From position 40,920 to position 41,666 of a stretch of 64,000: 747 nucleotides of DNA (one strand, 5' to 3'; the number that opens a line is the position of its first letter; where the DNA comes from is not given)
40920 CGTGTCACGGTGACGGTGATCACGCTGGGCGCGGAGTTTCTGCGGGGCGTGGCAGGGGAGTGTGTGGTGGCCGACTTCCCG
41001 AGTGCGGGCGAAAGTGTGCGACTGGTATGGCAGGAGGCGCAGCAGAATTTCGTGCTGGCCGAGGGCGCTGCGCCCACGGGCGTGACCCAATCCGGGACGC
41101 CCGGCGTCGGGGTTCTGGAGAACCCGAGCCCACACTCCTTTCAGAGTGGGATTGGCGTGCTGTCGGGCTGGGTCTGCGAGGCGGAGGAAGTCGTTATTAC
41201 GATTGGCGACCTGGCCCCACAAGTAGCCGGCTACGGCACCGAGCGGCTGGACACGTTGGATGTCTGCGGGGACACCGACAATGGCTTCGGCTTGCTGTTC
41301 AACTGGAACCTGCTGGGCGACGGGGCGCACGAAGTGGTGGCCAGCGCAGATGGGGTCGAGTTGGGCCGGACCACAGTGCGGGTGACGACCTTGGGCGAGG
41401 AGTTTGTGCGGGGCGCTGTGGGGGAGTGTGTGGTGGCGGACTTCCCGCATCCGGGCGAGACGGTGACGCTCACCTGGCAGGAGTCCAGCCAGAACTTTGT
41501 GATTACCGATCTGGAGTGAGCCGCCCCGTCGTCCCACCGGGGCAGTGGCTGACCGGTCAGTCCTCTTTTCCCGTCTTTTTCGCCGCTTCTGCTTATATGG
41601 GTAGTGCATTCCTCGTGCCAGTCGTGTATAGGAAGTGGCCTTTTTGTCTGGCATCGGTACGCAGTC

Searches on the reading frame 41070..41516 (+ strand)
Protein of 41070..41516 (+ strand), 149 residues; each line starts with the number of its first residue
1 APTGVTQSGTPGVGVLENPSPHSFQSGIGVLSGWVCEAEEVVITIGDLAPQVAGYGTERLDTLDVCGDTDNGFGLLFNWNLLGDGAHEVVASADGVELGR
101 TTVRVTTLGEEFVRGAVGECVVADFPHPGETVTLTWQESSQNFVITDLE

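Call 15: find_related_loci(query=A2, collection=genome_contigs, flank=3000)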
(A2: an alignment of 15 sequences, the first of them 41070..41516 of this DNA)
Query A2 (149 aa) in genome_contigs; peptide patterns used: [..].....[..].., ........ (x = any residue, [..] = any of these).
383 stretches matched a pattern; 293 encode a relative of the query (tblastn E <= 1e-3); the best 80 are kept; 78 distinct loci.
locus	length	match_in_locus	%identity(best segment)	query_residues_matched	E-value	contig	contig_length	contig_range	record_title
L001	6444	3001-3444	86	2-149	8e-84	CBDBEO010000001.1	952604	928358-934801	MAG: uncultured Candidatus Binatia bacterium isolate d69ef4bc-d7cd-432e-8a93-c2be756c76d7 genome assembly, contig: conti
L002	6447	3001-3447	79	1-149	3e-78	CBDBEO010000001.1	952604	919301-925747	MAG: uncultured Candidatus Binatia bacterium isolate d69ef4bc-d7cd-432e-8a93-c2be756c76d7 genome assembly, contig: conti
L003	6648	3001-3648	79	1-149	4e-76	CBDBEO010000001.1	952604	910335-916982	MAG: uncultured Candidatus Binatia bacterium isolate d69ef4bc-d7cd-432e-8a93-c2be756c76d7 genome assembly, contig: conti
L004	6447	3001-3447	77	1-149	3e-73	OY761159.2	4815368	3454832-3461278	MAG: Candidatus Binatia bacterium isolate a3054953-5fa8-48fb-90a5-e173aac96f7a genome assembly, chromosome: 1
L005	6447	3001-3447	73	1-149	3e-71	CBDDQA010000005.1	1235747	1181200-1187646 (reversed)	MAG: uncultured Candidatus Binatia bacterium isolate 6ae7d3f7-6f3a-412e-99ff-c928d72fc6b4 genome assembly, contig: conti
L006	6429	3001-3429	78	7-149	6e-71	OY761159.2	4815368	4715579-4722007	MAG: Candidatus Binatia bacterium isolate a3054953-5fa8-48fb-90a5-e173aac96f7a genome assembly, chromosome: 1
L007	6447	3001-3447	74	1-149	2e-70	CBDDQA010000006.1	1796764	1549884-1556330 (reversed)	MAG: uncultured Candidatus Binatia bacterium isolate 6ae7d3f7-6f3a-412e-99ff-c928d72fc6b4 genome assembly, contig: conti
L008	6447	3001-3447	73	1-149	4e-69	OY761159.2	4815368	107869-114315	MAG: Candidatus Binatia bacterium isolate a3054953-5fa8-48fb-90a5-e173aac96f7a genome assembly, chromosome: 1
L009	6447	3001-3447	73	1-149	1e-67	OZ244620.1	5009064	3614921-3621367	MAG: uncultured Candidatus Binatia bacterium isolate a6e05b1d-2203-4d92-b789-b8e4a46226c9 genome assembly, chromosome: 1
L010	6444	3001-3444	74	2-149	9e-68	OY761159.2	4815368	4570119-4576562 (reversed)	MAG: Candidatus Binatia bacterium isolate a3054953-5fa8-48fb-90a5-e173aac96f7a genome assembly, chromosome: 1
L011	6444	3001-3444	72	1-149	1e-66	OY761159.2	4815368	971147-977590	MAG: Candidatus Binatia bacterium isolate a3054953-5fa8-48fb-90a5-e173aac96f7a genome assembly, chromosome: 1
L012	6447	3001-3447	73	2-149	9e-67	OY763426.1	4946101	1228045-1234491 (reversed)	MAG: Candidatus Binatia bacterium isolate bff738c7-9683-4f94-b287-c2cb1e0b670a genome assembly, chromosome: 1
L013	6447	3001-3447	72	1-149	4e-67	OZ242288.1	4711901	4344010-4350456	MAG: uncultured Candidatus Binatia bacterium isolate 92a940bf-e797-4da1-8ec4-eab1d584ba41 genome assembly, chromosome: 1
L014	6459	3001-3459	70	1-149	1e-66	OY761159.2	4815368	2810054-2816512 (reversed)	MAG: Candidatus Binatia bacterium isolate a3054953-5fa8-48fb-90a5-e173aac96f7a genome assembly, chromosome: 1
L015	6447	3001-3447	73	1-149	1e-66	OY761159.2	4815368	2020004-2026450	MAG: Candidatus Binatia bacterium isolate a3054953-5fa8-48fb-90a5-e173aac96f7a genome assembly, chromosome: 1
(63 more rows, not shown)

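Call 21: search_protein_families(library=pfam, proteins=[L003:680-1378:-, L002:3840-5447:-, L003:1769-2911:+, L003:4259-4891:+, L002:5690-6052:+, L003:16-717:+], max_evalue=0.01)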
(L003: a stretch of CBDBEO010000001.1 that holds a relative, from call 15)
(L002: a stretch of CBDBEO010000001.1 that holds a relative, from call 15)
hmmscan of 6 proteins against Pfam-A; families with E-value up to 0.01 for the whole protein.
L003:680-1378:- (232 aa): 0 families

L002:3840-5447:- (535 aa): 0 families

L003:1769-2911:+ (380 aa): 2 families
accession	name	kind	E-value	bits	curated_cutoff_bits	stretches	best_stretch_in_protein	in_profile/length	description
PF00196.25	GerE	-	0.00063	19.8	23.5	1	317-370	3-56/57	Bacterial regulatory proteins, luxR family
PF13384.12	HTH_23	-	0.0043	17.3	24.6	0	323-363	9-48/50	Homeodomain-like domain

L003:4259-4891:+ (210 aa): 0 families

L002:5690-6052:+ (120 aa): 0 families

L003:16-717:+ (233 aa): 2 families
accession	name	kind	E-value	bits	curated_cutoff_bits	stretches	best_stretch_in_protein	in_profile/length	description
PF00441.29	Acyl-CoA_dh_1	-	7.3e-24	85.1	22.4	1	74-228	1-150/150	Acyl-CoA dehydrogenase, C-terminal domain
PF02770.24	Acyl-CoA_dh_M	-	5.3e-07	30.2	33.3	1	2-62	36-97/97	Acyl-CoA dehydrogenase, middle domain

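Call 28: search_protein_families(library=ncbifam, proteins=[L003:1769-2911:+, L002:3840-5447:-], max_evalue=0.01)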
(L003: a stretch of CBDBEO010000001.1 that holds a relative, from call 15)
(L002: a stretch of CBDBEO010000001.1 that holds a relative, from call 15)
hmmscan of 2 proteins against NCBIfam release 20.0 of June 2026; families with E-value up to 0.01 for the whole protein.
L003:1769-2911:+ (380 aa): 2 families
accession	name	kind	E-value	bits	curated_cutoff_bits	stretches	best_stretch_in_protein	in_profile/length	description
NF052445.1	RespRegMctR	equivalog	0.00017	21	300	1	315-373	143-201/205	two-component system response regulator MctR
NF041232.1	BagY_FevT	exception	0.0016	17.4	700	0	291-371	272-351/367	LuxR family transcriptional regulator BagY/FevT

L002:3840-5447:- (535 aa): 0 families

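Call 39: search_solved_structures(query=L003:1769-2908:+, max_evalue=1, show_alignments=2)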
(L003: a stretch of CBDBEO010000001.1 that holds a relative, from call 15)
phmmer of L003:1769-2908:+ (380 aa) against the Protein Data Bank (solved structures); distinct sequences matched with E-value up to 1: 4.
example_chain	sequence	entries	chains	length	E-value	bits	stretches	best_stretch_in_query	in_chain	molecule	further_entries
6fdb_A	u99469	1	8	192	0.096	14.8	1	296-368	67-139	Propanediol utilization protein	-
7dwm_A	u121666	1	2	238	0.14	14.3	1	292-373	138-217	Transcriptional regulator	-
8t6n_A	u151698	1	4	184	0.64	12.1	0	306-368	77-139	T33-27.1 : B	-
1p4w_A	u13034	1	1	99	0.69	12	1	317-374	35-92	rcsB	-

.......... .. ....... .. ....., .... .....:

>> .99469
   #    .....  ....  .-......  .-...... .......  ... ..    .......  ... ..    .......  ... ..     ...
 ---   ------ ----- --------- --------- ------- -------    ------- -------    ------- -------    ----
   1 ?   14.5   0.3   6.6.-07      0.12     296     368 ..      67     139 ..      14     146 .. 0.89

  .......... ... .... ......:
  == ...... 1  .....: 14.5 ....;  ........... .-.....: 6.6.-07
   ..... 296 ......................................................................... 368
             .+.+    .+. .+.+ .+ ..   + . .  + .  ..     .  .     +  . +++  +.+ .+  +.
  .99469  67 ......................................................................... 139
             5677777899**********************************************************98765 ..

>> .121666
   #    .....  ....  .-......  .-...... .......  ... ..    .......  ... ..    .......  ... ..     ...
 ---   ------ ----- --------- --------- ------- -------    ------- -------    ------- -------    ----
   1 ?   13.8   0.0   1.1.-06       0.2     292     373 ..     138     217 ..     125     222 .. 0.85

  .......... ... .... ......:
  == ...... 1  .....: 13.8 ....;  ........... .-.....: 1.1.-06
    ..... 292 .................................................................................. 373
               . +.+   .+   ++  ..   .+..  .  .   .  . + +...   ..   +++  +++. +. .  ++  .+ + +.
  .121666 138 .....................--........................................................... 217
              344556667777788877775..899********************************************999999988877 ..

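Call 43: find_homologous_proteins(query=L003:1769-2908:+, max_evalue=1e-10)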
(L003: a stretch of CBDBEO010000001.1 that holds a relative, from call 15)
Query L003:1769-2908:+ (380 aa): 2217 proteins with E <= 1e-10 among 8000 candidates; the best 120 are listed.
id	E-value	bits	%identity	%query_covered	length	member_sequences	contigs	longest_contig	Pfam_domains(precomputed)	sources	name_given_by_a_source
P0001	5.2e-241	817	99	100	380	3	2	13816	-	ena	-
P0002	3.9e-219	745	91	100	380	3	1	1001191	-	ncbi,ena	-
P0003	5.7e-217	738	96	92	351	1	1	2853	-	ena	-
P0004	1.4e-167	575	72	100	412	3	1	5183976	-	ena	-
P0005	4.0e-162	557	71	99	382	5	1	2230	-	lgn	-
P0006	6.3e-162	557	70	99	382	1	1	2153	-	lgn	-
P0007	1.8e-160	552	69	99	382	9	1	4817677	-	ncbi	-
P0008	1.1e-159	549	71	100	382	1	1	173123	-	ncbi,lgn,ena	-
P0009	1.8e-159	549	70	100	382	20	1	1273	-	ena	-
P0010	1.6e-157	542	69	99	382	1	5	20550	-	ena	-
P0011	1.5e-154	532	67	99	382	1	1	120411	-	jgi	-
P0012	6.5e-154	530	68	100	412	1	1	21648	-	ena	-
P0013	5.5e-152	524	66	99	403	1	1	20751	-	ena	-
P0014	6.8e-152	524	66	99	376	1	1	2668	-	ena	-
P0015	3.3e-151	521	66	99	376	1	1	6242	-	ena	-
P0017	3.0e-150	518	67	99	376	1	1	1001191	-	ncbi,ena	-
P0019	1.4e-149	516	67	100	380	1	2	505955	PF00196.26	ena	-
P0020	1.5e-149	516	67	100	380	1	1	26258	PF00196.26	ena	-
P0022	3.1e-149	515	67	100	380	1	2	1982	PF00196.26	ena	-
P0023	4.0e-149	515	67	100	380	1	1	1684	PF00196.26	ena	-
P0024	4.6e-149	514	67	100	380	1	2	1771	PF00196.26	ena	-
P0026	1.0e-148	513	67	100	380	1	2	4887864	PF00196.26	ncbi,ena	-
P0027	2.3e-148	512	67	100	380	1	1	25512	PF00196.26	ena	-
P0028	2.4e-148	512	66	99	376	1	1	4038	PF00196.26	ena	-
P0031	8.2e-148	510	67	100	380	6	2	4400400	PF00196.26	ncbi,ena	-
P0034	1.4e-147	510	66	99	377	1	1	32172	PF00196.26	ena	-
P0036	1.5e-147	509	66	99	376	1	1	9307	PF00196.26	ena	-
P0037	1.6e-147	509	65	99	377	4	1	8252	PF00196.26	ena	-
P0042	3.7e-147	508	65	99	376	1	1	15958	PF00196.26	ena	-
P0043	4.3e-147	508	65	99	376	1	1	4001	PF00196.26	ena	-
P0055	6.1e-146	504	64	99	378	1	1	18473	PF00196.26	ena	-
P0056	6.3e-146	504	64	98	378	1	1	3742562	PF00196.26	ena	-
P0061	1.6e-145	503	63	99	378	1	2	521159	PF00196.26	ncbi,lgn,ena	-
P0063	2.1e-145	502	63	99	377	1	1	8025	PF00196.26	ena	-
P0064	3.7e-145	502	66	100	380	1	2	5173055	PF00196.26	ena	-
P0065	2.2e-144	499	64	99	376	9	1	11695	PF00196.26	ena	-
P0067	3.1e-144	498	63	99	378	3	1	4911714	PF00196.26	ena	-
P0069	3.3e-144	498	63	99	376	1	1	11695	PF00196.26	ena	-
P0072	9.0e-144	497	62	99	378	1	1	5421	PF00196.26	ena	-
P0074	1.5e-143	496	64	99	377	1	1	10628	PF00196.26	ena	-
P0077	1.7e-143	496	64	99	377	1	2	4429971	PF00196.26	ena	-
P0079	2.6e-143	495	64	99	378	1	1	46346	PF00196.26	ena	-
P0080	2.8e-143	495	64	99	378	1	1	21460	PF00196.26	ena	-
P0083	3.5e-143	495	64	99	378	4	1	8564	PF00196.26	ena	-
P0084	3.5e-143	495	64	99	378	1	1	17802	PF00196.26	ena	-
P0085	3.8e-143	495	65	100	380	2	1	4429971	PF13188.14,PF00196.26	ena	-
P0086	6.2e-143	494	64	99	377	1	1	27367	PF00196.26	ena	-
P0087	1.0e-142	493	64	99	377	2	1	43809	PF00196.26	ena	-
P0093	2.9e-142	492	63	99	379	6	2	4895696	PF00196.26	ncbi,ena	-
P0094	3.5e-142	492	64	99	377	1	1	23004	PF00196.26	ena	-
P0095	4.2e-142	491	64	99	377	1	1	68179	PF00196.26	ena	-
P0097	4.6e-142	491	64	99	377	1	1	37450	PF00196.26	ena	-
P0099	5.4e-142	491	64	99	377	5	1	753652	PF00196.26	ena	-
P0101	6.2e-142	491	62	99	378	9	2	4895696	PF00196.26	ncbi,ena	-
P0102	6.4e-142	491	65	99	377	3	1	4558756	PF00196.26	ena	-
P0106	9.1e-142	490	64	99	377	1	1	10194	PF00196.26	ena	-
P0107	9.2e-142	490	64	99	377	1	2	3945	PF00196.26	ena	-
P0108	9.5e-142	490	64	99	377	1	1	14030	PF00196.26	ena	-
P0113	1.3e-141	490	64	99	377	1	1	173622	PF00196.26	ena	-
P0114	1.5e-141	490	62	99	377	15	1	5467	PF00196.26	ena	-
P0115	1.6e-141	490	61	99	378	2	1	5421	PF00196.26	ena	-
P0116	1.6e-141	490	61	99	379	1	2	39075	PF00196.26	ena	-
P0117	2.1e-141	489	63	99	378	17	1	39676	PF00196.26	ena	-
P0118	2.1e-141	489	63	99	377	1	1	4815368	PF00196.26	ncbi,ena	-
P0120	2.2e-141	489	64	99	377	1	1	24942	PF00196.26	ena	-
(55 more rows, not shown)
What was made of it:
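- On LuxR-family box promoter (lux/las/tra-box type): Many homologs carry PF00196 (call 43).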

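Call 44: find_encoding_contigs(protein=P0002, flank=10000, max_places=3)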
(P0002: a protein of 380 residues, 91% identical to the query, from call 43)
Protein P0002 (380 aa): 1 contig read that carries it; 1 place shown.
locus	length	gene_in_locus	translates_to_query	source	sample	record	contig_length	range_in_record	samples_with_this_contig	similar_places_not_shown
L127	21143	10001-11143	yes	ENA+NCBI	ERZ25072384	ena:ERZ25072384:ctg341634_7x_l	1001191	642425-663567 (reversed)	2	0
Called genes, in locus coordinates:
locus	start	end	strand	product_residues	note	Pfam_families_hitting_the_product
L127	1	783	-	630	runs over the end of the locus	PF00005:ABC_tran, PF02463:SMC_N (faint), PF13555:AAA_29 (faint), PF13304:AAA_21 (weak), PF12848:ABC_tran_Xtn, PF13191:AAA_16 (weak), PF00005:ABC_tran, PF16326:ABC_tran_CTD, +3 more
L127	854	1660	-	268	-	PF00561:Abhydrolase_1, PF12146:Hydrolase_4, PF12697:Abhydrolase_6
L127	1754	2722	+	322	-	PF00487:FA_desaturase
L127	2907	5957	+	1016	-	PF04851:ResIII (weak), PF19778:RE_endonuc (faint)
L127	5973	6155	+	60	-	PF15919:HicB_lk_antitox (weak), PF21748:UPF0150 (weak)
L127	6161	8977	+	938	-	PF01555:N6_N4_Mtase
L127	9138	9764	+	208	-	-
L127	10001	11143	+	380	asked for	-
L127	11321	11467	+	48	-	-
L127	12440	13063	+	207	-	-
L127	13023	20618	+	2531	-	PF00041:fn3, PF25059:FN3_DSCAM-DSCAML_C (faint), PF04151:PPC (weak), PF00082:Peptidase_S8, PF01483:P_proprotein, PF00041:fn3, PF00028:Cadherin, PF00028:Cadherin, +1 more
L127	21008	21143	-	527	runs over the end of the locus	-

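Call 61: find_encoding_contigs(protein=P0017, flank=6000, max_places=1)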
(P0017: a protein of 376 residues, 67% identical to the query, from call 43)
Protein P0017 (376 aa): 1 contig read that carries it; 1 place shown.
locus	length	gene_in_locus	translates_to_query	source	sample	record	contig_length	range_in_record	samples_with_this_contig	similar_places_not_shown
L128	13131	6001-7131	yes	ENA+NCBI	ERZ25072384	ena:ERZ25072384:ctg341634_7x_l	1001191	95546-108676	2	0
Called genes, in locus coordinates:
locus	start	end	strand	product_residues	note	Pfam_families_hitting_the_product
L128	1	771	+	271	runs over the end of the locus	PF00106:adh_short, PF08659:KR, PF13561:adh_short_C2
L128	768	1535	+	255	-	PF00106:adh_short, PF08659:KR, PF13561:adh_short_C2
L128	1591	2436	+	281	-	PF06426:SATase_N, PF00132:Hexapep (weak)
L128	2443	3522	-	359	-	PF00296:Bac_luciferase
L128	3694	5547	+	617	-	PF01321:Creatinase_N, PF16189:Creatinase_N_2, PF00557:Peptidase_M24, PF16188:Peptidase_M24_C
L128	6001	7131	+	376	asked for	-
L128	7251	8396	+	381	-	PF00196:GerE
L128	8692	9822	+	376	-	-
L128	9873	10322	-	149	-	PF00254:FKBP_C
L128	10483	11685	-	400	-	PF02515:CoA_transf_3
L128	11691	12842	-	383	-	PF02515:CoA_transf_3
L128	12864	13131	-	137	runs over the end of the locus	PF12172:zf-ChsH2, PF01796:OB_ChsH2_C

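Call 62: find_encoding_contigs(protein=P0004, flank=6000, max_places=1)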
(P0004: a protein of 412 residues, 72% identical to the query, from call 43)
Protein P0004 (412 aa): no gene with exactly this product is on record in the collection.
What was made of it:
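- Tried and rejected: P0004 is also not on record (call 62).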

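Call 63: find_encoding_contigs(protein=P0026, flank=6000, max_places=1)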
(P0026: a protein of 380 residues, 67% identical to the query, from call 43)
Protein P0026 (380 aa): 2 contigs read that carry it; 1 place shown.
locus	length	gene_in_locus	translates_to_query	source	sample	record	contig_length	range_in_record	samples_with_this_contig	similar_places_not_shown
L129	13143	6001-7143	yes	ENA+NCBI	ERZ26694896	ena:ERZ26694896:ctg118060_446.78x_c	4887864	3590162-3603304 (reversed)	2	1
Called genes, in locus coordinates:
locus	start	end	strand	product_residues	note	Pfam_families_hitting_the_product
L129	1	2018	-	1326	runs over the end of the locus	-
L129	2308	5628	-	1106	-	-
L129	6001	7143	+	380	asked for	PF00196:GerE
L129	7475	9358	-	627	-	PF23598:LRR_14 (faint), PF00560:LRR_1 (faint), PF12799:LRR_4 (faint), PF13306:LRR_5 (faint), PF13855:LRR_8, PF22352:K319L-like_PKD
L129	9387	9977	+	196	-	-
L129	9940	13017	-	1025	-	-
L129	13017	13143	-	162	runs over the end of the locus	PF00293:NUDIX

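Call 66: search_solved_structures(query=A2, max_evalue=1)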
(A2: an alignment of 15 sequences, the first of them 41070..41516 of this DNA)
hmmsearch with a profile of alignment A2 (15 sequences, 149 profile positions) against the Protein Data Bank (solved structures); distinct sequences matched with E-value up to 1: 0.

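Call 76: predict_structure(alignment_id=A4)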
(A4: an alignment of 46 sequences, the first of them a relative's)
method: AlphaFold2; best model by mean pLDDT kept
length: 380 residues; sequences in the alignment: 46
mean_pLDDT: 74.5   pTM: 0.46
mean pLDDT of the five models: 74.5, 65.8, 62.6, 62.0, 60.0
residues with pLDDT >= 90: 39; 70-90: 237; 50-70: 65; < 50: 39
segments of 3 or more residues with pLDDT < 50: 176-192, 280-289, 301-303, 375-380
pLDDT, mean of each block of 10 residues (from residue 1): 79 75 83 83 63 60 81 78 84 86 94 89 84 66 69 80 74 50 34 62 74 82 85 90 81 65 85 74 38 70 62 81 86 80 89 88 75 51
secondary structure, 60 per line:
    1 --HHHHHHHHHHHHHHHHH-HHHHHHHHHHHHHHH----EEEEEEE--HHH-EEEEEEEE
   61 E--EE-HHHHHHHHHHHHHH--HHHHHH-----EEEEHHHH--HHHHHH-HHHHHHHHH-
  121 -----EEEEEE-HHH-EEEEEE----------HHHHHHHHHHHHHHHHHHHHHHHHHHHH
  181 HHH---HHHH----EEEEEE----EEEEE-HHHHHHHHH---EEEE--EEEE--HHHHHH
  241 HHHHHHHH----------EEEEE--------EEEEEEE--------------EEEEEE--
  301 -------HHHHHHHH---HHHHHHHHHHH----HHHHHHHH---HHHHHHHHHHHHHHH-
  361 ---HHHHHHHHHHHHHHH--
elements in order: H3-19 H21-35 E40-46 E53-61 H67-80 H83-88 E94-97 H98-101 H104-109 H111-119 E126-131 E137-142 H153-183 H187-190 E195-200 E205-209 H211-219 E223-226 E229-232 H235-248 E259-263 E272-278 E293-298 H308-315 H319-329 H334-341 H345-359 H364-378
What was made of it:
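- Closest known: lux box / LuxR of Vibrio fischeri, and the las-rhl and tra boxes of LasR, RhlR and TraR. Different: No autoinducer-binding Pfam domain is detected, and the regulator has two PAS/GAF-like domains instead of one (calls 21, 76).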

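Call 78: fold_search(model_id=the predicted structure, library=pdb)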
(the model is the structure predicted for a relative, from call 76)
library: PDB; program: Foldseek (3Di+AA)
matches with E <= 10: 899; with E <= 0.001: 79
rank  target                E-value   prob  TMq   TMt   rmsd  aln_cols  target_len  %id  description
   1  6ndp_A                5.8e-07  1.00  0.32  0.23  10.6       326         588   11  Crystal structure of the dark-adapted full-length bacteriophytochrome XccBphP mutant L193Q from Xanthomonas campestris (released 2019-12-18)
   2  6ndp_B                1.5e-06  1.00  0.30  0.21  11.2       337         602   12  Crystal structure of the dark-adapted full-length bacteriophytochrome XccBphP mutant L193Q from Xanthomonas campestris (released 2019-12-18)
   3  4gw9_B                1.9e-06  1.00  0.33  0.23   9.4       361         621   16  Structure of a bacteriophytochrome and light-stimulated protomer swapping with a gene repressor (released 2012-09-26)
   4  5uyr_B                2.0e-06  1.00  0.29  0.21  11.0       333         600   10  Crystal structure of the dark-adapted full-length bacteriophytochrome XccBphP mutant D199A from Xanthomonas campestris (released 2018-02-28)
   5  6pl0_A                2.1e-06  1.00  0.32  0.22  10.3       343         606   10  Crystal structure of the dark-adapted full-length bacteriophytochrome XccBphP from Xanthomonas campestris in the Pr st (released 2020-12-30)
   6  6pl0_B                2.2e-06  1.00  0.30  0.21  10.9       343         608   11  Crystal structure of the dark-adapted full-length bacteriophytochrome XccBphP from Xanthomonas campestris in the Pr st (released 2020-12-30)
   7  6ndo_A                2.6e-06  1.00  0.31  0.22  10.5       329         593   11  Crystal structure of the dark-adapted full-length bacteriophytochrome XccBphP mutant L193N from Xanthomonas campestris (released 2019-12-18)
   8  4gw9_D                3.0e-06  1.00  0.33  0.24   9.3       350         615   15  Structure of a bacteriophytochrome and light-stimulated protomer swapping with a gene repressor (released 2012-09-26)
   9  5uyr_A                3.7e-06  1.00  0.32  0.22  10.4       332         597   12  Crystal structure of the dark-adapted full-length bacteriophytochrome XccBphP mutant D199A from Xanthomonas campestris (released 2018-02-28)
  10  5akp_B                5.3e-06  1.00  0.28  0.20  11.2       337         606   12  Crystal structure of the dark-adapted full-length bacteriophytochrome XccBphP from Xanthomonas campestris bound to BV  (released 2016-05-04)
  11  7dwm_B                1.3e-05  1.00  0.23  0.37  15.7       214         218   19  Crystal structure of the phage VqmA-DPO complex (released 2021-05-05)
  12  6ndo_B                1.8e-05  1.00  0.29  0.21  11.0       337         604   11  Crystal structure of the dark-adapted full-length bacteriophytochrome XccBphP mutant L193N from Xanthomonas campestris (released 2019-12-18)
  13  6v7w_E                3.0e-05  1.00  0.27  0.39  15.8       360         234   12  Crystal structure of LasR-Aqs1 complex from Pseudomonas aeruginosa (released 2020-12-16)
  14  4gw9_C                3.5e-05  1.00  0.35  0.25   9.1       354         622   17  Structure of a bacteriophytochrome and light-stimulated protomer swapping with a gene repressor (released 2012-09-26)
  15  2q0o_A                5.6e-05  1.00  0.34  0.51  12.7       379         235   12  Crystal structure of an anti-activation complex in bacterial quorum sensing (released 2007-09-25)
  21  7dwm_A                9.9e-05  1.00  0.23  0.37  13.8       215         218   20  Crystal structure of the phage VqmA-DPO complex (released 2021-05-05)
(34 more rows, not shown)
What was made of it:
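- Closest known: lux box / LuxR of Vibrio fischeri, and the las-rhl and tra boxes of LasR, RhlR and TraR. Same: The regulator has a C-terminal GerE-type HTH and N-terminal ligand-binding-type domains, with fold hits to LasR, RhlR, TraR, SdiA and CviR (call 78).
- Closest known: VqmA. Same: It is the best sequence-level PDB match (7dwm, call 39) and is among the top fold matches (call 78).
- The fold search returns VqmA, LasR, RhlR, TraR, SdiA, CviR, the VqsR ligand-binding domain and EL222 (calls 76, 78).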

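Call 86: find_encoding_contigs(protein=P0007, flank=8000, max_places=1)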
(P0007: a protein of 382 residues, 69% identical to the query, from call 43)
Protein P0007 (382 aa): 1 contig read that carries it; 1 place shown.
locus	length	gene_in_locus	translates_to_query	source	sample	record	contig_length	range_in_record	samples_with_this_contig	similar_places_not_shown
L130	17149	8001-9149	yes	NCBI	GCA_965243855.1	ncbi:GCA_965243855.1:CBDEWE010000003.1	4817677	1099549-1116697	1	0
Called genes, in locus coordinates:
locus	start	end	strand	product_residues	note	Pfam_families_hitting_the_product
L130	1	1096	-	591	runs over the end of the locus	PF00989:PAS, PF08448:PAS_4, PF13426:PAS_9, PF25917:BSH_RND (weak), PF25973:BSH_CzcB (faint), PF25990:Beta-barrel_YknX, PF25967:RND-MFP_C (weak)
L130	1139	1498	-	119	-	-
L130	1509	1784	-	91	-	-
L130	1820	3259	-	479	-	PF02321:OEP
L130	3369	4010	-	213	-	PF00440:TetR_N, PF21351:TetR_C_41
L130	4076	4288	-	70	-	-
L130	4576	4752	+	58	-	-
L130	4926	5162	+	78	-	-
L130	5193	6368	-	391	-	-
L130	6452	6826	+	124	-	PF13340:DUF4096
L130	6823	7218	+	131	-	PF01609:DDE_Tnp_1, PF13612:DDE_Tnp_1_3 (weak), PF13359:DDE_Tnp_4, PF13586:DDE_Tnp_1_2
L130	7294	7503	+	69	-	PF07411:DUF1508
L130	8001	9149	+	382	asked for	-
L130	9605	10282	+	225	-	PF00440:TetR_N, PF21351:TetR_C_41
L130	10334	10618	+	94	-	-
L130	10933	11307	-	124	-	-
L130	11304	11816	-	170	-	PF12869:tRNA_anti-like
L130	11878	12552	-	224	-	PF02630:SCO1-SenC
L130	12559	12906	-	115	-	PF03626:COX4_pro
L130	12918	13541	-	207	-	PF00510:COX3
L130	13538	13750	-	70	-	-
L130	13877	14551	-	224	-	PF00510:COX3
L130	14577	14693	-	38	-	-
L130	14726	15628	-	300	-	PF01040:UbiA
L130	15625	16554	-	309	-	PF02628:COX15-CtaA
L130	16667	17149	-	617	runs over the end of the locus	PF00115:COX1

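Call 87: find_encoding_contigs(protein=P0011, flank=8000, max_places=1)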
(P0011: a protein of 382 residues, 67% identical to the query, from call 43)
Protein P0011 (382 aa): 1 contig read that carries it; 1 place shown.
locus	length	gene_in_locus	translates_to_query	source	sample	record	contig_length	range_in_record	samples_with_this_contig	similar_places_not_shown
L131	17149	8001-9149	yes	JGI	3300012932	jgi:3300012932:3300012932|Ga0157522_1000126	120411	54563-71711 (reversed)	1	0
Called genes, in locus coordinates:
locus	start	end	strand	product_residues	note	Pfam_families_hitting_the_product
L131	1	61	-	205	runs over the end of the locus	-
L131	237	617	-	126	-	PF01850:PIN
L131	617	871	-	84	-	-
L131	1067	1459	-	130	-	-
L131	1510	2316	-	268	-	PF00561:Abhydrolase_1, PF12146:Hydrolase_4, PF12697:Abhydrolase_6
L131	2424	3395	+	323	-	PF00487:FA_desaturase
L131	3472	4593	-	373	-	PF04909:Amidohydro_2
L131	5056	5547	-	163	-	-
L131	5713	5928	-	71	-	-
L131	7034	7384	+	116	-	-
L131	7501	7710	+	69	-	PF07411:DUF1508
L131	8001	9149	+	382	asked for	-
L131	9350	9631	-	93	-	PF22022:Phage_int_M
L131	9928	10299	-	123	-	-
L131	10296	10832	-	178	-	PF12869:tRNA_anti-like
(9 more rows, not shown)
